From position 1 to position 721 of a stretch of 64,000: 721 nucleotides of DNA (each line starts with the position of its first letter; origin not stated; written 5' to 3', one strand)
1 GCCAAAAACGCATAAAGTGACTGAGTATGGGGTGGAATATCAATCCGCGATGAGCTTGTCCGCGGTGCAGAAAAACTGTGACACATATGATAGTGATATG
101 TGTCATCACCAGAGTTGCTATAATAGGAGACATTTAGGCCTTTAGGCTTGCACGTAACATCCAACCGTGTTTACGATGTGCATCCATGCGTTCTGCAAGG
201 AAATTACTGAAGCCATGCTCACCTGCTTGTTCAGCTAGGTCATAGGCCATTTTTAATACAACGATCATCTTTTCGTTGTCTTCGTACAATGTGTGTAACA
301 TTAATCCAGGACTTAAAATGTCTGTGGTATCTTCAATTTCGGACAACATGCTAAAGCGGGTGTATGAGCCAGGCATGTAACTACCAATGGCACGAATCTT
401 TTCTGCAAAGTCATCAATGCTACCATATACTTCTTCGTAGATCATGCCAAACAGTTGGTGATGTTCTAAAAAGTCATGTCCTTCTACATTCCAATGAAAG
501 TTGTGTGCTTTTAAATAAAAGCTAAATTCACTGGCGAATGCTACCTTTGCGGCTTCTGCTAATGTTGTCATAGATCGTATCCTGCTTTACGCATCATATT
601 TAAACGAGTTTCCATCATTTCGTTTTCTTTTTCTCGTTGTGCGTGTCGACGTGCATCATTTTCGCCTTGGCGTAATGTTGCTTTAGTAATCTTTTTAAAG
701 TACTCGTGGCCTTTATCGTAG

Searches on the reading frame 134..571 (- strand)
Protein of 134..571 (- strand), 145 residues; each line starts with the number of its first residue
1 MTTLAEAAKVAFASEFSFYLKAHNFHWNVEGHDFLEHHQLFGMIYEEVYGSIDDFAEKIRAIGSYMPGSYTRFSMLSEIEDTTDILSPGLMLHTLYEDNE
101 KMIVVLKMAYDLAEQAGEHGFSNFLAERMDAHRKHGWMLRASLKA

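Call 7: search_protein_families(library=pfam, proteins=[window:134-571:-], max_evalue=0.01)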
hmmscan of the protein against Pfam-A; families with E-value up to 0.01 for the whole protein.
window:134-571:- (145 aa): 1 family
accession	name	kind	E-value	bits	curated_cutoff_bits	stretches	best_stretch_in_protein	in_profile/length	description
PF00210.30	Ferritin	-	6.9e-18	65.4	24.5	1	12-143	8-136/142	Ferritin-like domain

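Call 21: search_protein_families(library=ncbifam, proteins=[window:134-571:-], max_evalue=0.001)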
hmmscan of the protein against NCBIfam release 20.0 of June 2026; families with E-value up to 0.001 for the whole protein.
window:134-571:- (145 aa): 3 families
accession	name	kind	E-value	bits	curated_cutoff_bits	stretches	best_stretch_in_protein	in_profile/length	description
NF041388.1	DNAstvprot_Halo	equivalog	7.2e-12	45.5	170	1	5-133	25-154/171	DNA starvation/stationary phase protection protein DpsA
NF052461.1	DNAProtecDpsACyan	equivalog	3.9e-11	42.9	300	1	3-120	27-145/176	DNA starvation/stress protection protein DpsA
NF006975.0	PRK09448.1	equivalog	3.3e-08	33.8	114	1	17-85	42-111/168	DNA starvation/stationary phase protection protein Dps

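Call 47: search_protein_families(library=pfam, alignment_id=A2, max_evalue=0.00001)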
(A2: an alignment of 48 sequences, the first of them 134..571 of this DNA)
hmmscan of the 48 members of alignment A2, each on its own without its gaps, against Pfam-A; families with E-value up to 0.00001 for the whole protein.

A. member 1, window:134-571:- (145 aa): 1 family
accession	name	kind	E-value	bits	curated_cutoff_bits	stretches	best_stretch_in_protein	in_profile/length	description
PF00210.30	Ferritin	-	6.9e-18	65.4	24.5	1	12-143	8-136/142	Ferritin-like domain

B. families by the number of members that match (of 48 scanned): 39 families (the first 25 are shown)
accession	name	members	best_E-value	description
PF00004.35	AAA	2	1.5e-30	ATPase family associated with various cellular activities (AAA)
PF03401.19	TctC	2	8.9e-21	Tripartite tricarboxylate transporter family receptor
PF13401.12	AAA_22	2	1.6e-11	AAA domain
PF05496.18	RuvB_N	2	1.1e-09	Holliday junction DNA helicase RuvB P-loop domain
PF20720.3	nSTAND3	2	7.3e-07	Novel STAND NTPase 3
PF02562.22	PhoH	1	4.8e-67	PhoH-like protein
PF07724.20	AAA_2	1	3.2e-56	AAA domain (Cdc48 subfamily)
PF01556.23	DnaJ_C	1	1.4e-34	DnaJ C terminal domain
PF14235.11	DUF4337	1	1.5e-29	Domain of unknown function (DUF4337)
PF00226.36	DnaJ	1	3.1e-23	DnaJ domain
PF17871.7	AAA_lid_9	1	3e-22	AAA lid domain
PF09834.14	DUF2061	1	3.3e-21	Predicted membrane protein (DUF2061)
PF10431.15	ClpB_D2-small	1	4.4e-21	C-terminal, D2-small domain, of ClpB protein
PF07728.20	AAA_5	1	5.3e-18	AAA domain (dynein-related subfamily)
PF00210.30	Ferritin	1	6.9e-18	Ferritin-like domain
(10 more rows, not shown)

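Call 68: find_related_loci(query=window:134-571:-, collection=viral_contigs, flank=500)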
Query window:134-571:- (145 aa) in viral_contigs; peptide patterns used: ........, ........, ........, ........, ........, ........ (x = any residue, [..] = any of these).
342 stretches matched a pattern; 332 encode a relative of the query (tblastn E <= 1e-3); the best 80 are kept; 80 distinct loci.
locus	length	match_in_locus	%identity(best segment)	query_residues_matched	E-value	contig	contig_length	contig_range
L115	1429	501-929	89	3-145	7e-89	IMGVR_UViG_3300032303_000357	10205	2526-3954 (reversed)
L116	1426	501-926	91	3-144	1e-88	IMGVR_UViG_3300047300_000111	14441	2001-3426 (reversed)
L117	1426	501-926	87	3-144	1e-84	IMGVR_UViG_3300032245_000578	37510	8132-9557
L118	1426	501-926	87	3-144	6e-85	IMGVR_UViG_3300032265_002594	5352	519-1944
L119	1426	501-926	86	3-144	8e-85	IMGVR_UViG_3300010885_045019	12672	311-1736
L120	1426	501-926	84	3-144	7e-83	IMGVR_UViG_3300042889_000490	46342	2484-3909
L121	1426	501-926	84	3-144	7e-83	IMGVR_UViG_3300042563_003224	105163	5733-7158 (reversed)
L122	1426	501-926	84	3-144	1e-82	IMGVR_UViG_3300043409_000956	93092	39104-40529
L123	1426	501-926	85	3-144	5e-81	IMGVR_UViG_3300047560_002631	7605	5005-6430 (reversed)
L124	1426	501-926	85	3-144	3e-81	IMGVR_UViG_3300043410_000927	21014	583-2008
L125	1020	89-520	82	1-144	7e-83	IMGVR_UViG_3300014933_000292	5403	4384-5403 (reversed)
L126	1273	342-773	82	1-144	4e-82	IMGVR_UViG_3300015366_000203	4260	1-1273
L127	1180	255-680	82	3-144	3e-81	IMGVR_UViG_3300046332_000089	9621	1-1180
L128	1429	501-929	82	3-145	3e-79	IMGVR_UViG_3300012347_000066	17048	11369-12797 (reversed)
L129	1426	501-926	80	3-144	5e-77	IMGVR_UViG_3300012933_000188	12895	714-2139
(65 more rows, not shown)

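Call 77: search_protein_families(library=phrogs, proteins=[window:134-571:-], max_evalue=0.001)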
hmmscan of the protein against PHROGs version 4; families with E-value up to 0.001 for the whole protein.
window:134-571:- (145 aa): 1 family
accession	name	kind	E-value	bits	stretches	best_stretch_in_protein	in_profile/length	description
phrog_3636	-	DNA, RNA and nucleotide metabolism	9e-27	95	1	10-144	14-148/149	DNA binding protein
